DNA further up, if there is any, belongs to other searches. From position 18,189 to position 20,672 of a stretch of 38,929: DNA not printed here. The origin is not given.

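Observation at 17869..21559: Translationally coupled trio of pilin-like proteins with very large globular domains and no assembly machinery nearby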

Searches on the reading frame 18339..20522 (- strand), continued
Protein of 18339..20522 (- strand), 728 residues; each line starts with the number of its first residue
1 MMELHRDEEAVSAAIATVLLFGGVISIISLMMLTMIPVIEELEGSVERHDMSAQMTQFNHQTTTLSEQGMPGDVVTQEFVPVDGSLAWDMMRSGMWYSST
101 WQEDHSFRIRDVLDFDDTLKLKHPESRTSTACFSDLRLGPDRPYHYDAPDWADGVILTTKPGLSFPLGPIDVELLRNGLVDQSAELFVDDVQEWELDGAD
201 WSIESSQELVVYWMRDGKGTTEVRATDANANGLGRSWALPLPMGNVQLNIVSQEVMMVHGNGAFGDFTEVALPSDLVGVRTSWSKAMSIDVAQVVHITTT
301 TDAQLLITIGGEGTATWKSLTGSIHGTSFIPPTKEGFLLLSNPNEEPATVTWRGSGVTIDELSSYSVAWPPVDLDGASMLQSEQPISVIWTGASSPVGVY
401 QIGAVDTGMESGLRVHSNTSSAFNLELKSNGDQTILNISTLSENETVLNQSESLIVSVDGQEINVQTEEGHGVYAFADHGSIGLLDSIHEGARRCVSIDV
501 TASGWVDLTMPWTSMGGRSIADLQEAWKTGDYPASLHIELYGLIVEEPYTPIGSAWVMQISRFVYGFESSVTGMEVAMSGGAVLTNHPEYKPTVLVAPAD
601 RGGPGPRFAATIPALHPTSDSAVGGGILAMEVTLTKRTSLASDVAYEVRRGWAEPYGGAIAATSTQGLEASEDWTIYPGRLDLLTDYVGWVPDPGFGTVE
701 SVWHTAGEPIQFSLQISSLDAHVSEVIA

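Call 88: find_related_loci(query=A10, collection=genome_contigs, flank=4000)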
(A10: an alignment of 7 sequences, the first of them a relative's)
Query A10 (736 aa) in genome_contigs; peptide patterns used: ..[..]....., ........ (x = any residue, [..] = any of these).
157 stretches matched a pattern; 69 encode a relative of the query (tblastn E <= 1e-3); 65 distinct loci.
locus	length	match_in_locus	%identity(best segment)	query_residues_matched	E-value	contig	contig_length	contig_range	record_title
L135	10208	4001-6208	100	1-736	0e+0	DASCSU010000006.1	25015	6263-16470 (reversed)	MAG TPA_asm: Candidatus Thalassarchaeaceae archaeon isolate Ts_MAG_36 NODE_6_length_25015_cov_1.595092, whole genome sho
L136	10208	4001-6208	91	1-736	0e+0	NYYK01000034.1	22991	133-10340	MAG: Methanobacteriota archaeon isolate ARS80 36797, whole genome shotgun sequence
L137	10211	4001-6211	83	1-736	0e+0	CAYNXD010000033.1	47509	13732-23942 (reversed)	MAG TPA_asm: uncultured Candidatus Poseidoniales archaeon isolate SRP092796_co2_761 genome assembly, contig: k141_203766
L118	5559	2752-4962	82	1-736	0e+0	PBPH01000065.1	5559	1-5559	MAG: Methanobacteriota archaeon isolate RS368 TaraRedSea_contig_150601, whole genome shotgun sequence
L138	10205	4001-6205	71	1-735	0e+0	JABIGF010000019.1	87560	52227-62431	MAG: Methanobacteriota archaeon isolate SI053_bin38 k141_570952, whole genome shotgun sequence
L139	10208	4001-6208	71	1-735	0e+0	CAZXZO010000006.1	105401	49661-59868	MAG TPA_asm: uncultured Candidatus Poseidoniales archaeon isolate binchicken_co46_552 genome assembly, contig: NODE_258_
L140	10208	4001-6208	69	1-735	0e+0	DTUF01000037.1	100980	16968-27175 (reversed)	MAG TPA_asm: Candidatus Poseidoniales archaeon isolate UWMA-0098 NODE_50_length_100980_cov_13.722120, whole genome shotg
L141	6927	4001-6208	70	1-735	0e+0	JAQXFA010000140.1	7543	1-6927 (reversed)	MAG: Candidatus Thalassarchaeaceae archaeon isolate cluster2-bin.16 k141_512195, whole genome shotgun sequence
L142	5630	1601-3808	69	1-735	0e+0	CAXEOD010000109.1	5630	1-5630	MAG TPA_asm: uncultured Candidatus Poseidoniales archaeon isolate ERR599008_concoct_30 genome assembly, contig: ERZ83813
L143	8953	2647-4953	67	1-735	0e+0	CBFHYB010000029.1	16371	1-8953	MAG: Candidatus Thalassarchaeaceae archaeon isolate AGTU_5_bin_47_strict genome assembly, contig: AGTU_5_bin_47_strict_c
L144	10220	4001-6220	74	1-735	0e+0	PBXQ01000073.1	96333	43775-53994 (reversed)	MAG: Thermoplasmata archaeon isolate RS476 TaraRedSea_contig_52955, whole genome shotgun sequence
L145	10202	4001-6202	63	1-734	0e+0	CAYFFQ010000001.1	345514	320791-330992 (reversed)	MAG TPA_asm: uncultured Candidatus Poseidoniales archaeon isolate ERP019367_co1_102 genome assembly, contig: NODE_36_len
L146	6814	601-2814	61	1-735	0e+0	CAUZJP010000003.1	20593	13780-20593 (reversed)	MAG: Candidatus Thalassarchaeaceae archaeon isolate CB11b_AW.8 genome assembly, contig: Ga0310124_10000943, whole genome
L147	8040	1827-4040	62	1-735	0e+0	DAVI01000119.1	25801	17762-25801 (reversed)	MAG TPA_asm: Euryarchaeota archaeon UBA59 UBA59_contig_56798, whole genome shotgun sequence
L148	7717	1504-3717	62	1-735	0e+0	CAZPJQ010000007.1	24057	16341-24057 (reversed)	MAG TPA_asm: uncultured Candidatus Poseidoniales archaeon isolate SRP092902_co1_78 genome assembly, contig: NODE_2780_le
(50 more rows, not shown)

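Call 92: find_encoding_contigs(protein=P0132, flank=10000, max_places=2)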
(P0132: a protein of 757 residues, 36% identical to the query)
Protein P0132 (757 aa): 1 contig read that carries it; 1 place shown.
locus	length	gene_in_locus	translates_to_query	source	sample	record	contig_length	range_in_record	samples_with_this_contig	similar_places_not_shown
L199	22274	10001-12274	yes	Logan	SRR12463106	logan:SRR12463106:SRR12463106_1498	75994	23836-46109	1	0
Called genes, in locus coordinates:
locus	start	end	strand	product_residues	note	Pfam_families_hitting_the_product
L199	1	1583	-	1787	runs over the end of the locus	-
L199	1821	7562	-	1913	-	-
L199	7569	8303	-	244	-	-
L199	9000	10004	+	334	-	-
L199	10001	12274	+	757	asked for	-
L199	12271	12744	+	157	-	-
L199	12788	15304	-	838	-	PF13191:AAA_16, PF13401:AAA_22, PF13428:TPR_14 (faint), PF17874:TPR_MalT (weak), PF13424:TPR_12, PF14938:SNAP (weak), PF13424:TPR_12, PF17874:TPR_MalT (weak), +8 more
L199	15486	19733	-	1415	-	PF13229:Beta_helix, PF17957:Big_7 (weak)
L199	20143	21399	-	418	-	PF00082:Peptidase_S8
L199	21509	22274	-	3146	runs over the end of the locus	PF02516:STT3, PF13620:CarboxypepD_reg (weak)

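Call 93: find_encoding_contigs(protein=P0127, flank=10000, max_places=2)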
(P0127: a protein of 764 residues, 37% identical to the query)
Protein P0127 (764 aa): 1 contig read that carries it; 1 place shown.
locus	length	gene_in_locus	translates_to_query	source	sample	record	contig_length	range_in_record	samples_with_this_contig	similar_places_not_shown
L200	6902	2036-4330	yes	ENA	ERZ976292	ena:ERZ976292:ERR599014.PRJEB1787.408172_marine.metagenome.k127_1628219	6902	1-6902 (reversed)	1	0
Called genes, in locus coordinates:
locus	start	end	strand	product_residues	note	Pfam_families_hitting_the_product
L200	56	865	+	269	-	PF00753:Lactamase_B, PF23023:Anti-Pycsar_Apyc1, PF12706:Lactamase_B_2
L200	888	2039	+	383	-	-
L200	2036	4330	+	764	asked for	-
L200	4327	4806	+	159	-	-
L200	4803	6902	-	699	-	?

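Call 94: find_encoding_contigs(protein=P0147, flank=10000, max_places=2)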
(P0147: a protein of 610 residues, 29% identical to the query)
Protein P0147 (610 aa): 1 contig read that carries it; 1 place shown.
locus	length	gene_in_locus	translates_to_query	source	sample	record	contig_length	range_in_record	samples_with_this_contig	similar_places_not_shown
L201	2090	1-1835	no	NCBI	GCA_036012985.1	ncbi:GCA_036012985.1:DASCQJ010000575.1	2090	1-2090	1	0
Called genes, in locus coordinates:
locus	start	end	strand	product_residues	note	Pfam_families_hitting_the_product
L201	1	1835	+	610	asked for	?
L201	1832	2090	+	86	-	?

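Call 95: list_cluster_members(proteins=[P0122, P0123, P0124, P0125, P0127, P0130, P0131, P0132, P0147, P0128])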
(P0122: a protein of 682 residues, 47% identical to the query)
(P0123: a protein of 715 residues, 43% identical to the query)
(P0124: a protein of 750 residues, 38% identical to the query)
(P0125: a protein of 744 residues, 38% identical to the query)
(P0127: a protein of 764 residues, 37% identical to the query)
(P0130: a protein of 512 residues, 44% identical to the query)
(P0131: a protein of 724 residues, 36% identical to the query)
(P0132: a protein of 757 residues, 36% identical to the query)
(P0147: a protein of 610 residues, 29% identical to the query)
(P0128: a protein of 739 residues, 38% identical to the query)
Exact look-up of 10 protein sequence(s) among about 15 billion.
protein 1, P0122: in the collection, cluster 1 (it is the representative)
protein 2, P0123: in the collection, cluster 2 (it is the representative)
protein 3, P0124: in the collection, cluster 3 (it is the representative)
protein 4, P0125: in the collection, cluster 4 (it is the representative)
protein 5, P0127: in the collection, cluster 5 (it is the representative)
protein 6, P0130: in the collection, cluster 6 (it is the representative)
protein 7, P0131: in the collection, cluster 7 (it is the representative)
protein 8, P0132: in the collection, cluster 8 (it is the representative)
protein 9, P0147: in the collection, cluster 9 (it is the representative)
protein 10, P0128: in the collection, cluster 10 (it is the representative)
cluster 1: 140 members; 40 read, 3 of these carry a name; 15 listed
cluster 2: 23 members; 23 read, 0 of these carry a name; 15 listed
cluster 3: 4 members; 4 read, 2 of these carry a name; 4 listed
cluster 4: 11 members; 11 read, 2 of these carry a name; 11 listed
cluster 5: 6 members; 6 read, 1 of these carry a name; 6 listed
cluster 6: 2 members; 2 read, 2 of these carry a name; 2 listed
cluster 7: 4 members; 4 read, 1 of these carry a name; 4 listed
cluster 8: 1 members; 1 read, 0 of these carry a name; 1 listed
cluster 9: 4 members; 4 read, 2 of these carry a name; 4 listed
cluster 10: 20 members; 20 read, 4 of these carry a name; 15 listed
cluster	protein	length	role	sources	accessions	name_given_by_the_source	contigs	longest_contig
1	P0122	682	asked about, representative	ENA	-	-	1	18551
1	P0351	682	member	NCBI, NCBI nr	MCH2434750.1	MAG: hypothetical protein MK197_00460 [Candidatus Poseidoniaceae archaeon] | hypothetical protein [Candidatus Poseidoniaceae archaeon]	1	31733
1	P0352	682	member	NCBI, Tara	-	strand:+ start:3810 stop:5858 length:2049 start_codon:yes stop_codon:yes ...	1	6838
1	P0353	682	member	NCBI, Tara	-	strand:- start:1179 stop:3227 length:2049 start_codon:yes stop_codon:yes ...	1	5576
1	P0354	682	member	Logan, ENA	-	-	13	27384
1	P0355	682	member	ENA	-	-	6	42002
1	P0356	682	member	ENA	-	-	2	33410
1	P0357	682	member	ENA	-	-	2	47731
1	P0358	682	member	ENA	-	-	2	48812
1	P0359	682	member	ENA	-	-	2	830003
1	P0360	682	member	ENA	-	-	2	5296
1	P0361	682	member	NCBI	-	-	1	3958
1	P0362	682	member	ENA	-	-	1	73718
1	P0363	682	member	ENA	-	-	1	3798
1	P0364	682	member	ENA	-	-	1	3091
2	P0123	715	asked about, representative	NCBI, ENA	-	-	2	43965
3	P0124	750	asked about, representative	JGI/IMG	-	hypothetical protein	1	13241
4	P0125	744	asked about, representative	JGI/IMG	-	-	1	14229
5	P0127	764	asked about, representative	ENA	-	-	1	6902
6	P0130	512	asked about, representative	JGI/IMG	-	hypothetical protein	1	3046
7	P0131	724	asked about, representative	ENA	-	-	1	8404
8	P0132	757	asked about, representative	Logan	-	-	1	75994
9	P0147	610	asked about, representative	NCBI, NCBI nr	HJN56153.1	MAG TPA: hypothetical protein QF646_07200, partial [Candidatus Poseidoniales archaeon] | hypothetical protein [Candidatus Poseidoniales archaeon]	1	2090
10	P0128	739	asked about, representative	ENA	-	-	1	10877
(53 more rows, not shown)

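Call 99: find_related_loci(query=A11, collection=genome_contigs, flank=6000)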
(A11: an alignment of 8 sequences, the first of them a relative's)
Query A11 (837 aa) in genome_contigs; peptide patterns used: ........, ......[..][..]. (x = any residue, [..] = any of these).
443 stretches matched a pattern; 414 encode a relative of the query (tblastn E <= 1e-3); the best 80 are kept; 80 distinct loci.
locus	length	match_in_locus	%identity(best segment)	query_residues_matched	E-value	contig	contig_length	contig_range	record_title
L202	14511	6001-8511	91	1-837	0e+0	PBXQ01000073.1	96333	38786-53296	MAG: Thermoplasmata archaeon isolate RS476 TaraRedSea_contig_52955, whole genome shotgun sequence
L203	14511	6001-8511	85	1-837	0e+0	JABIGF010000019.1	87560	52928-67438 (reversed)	MAG: Methanobacteriota archaeon isolate SI053_bin38 k141_570952, whole genome shotgun sequence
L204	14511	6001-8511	85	1-837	0e+0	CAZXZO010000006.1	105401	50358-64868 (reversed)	MAG TPA_asm: uncultured Candidatus Poseidoniales archaeon isolate binchicken_co46_552 genome assembly, contig: NODE_258_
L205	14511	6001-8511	85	1-837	0e+0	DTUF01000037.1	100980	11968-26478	MAG TPA_asm: Candidatus Poseidoniales archaeon isolate UWMA-0098 NODE_50_length_100980_cov_13.722120, whole genome shotg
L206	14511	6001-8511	86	1-837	0e+0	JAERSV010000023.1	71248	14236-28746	MAG: Methanobacteriota archaeon isolate BH15 c_000000001736, whole genome shotgun sequence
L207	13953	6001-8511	85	1-837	0e+0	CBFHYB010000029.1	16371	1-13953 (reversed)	MAG: Candidatus Thalassarchaeaceae archaeon isolate AGTU_5_bin_47_strict genome assembly, contig: AGTU_5_bin_47_strict_c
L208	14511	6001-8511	85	1-837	0e+0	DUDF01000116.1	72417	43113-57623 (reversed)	MAG TPA_asm: Candidatus Poseidoniales archaeon isolate UWMA-0350 NODE_582_length_72417_cov_0.296966, whole genome shotgu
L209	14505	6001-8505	82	3-837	0e+0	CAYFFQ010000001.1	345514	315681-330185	MAG TPA_asm: uncultured Candidatus Poseidoniales archaeon isolate ERP019367_co1_102 genome assembly, contig: NODE_36_len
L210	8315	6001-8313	85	1-771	0e+0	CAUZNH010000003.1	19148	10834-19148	MAG: Candidatus Thalassarchaeaceae archaeon isolate CB9_323.24 genome assembly, contig: Ga0302132_10000700, whole genome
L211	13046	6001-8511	75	1-837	0e+0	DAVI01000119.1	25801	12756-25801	MAG TPA_asm: Euryarchaeota archaeon UBA59 UBA59_contig_56798, whole genome shotgun sequence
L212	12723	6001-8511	75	1-837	0e+0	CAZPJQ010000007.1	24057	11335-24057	MAG TPA_asm: uncultured Candidatus Poseidoniales archaeon isolate SRP092902_co1_78 genome assembly, contig: NODE_2780_le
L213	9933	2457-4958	77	1-836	0e+0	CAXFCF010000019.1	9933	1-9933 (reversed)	MAG TPA_asm: uncultured Candidatus Poseidoniales archaeon isolate ERR599097_concoct_149 genome assembly, contig: ERZ8414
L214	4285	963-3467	69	3-837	0e+0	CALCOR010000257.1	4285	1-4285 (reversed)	MAG TPA_asm: uncultured euryarchaeote isolate ERR599166_bin.80_CONCOCT_v1.1_MAG genome assembly, contig: ERZ842091.16308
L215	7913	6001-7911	86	1-637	0e+0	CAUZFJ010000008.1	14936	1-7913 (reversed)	MAG: Candidatus Thalassarchaeaceae archaeon isolate CB11b_AW.96 genome assembly, contig: Ga0310124_10001776, whole genom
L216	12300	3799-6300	64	3-837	0e+0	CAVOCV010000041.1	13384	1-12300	MAG: Candidatus Thalassarchaeaceae archaeon isolate CBN3_331.39 genome assembly, contig: Ga0302139_10001034, whole genom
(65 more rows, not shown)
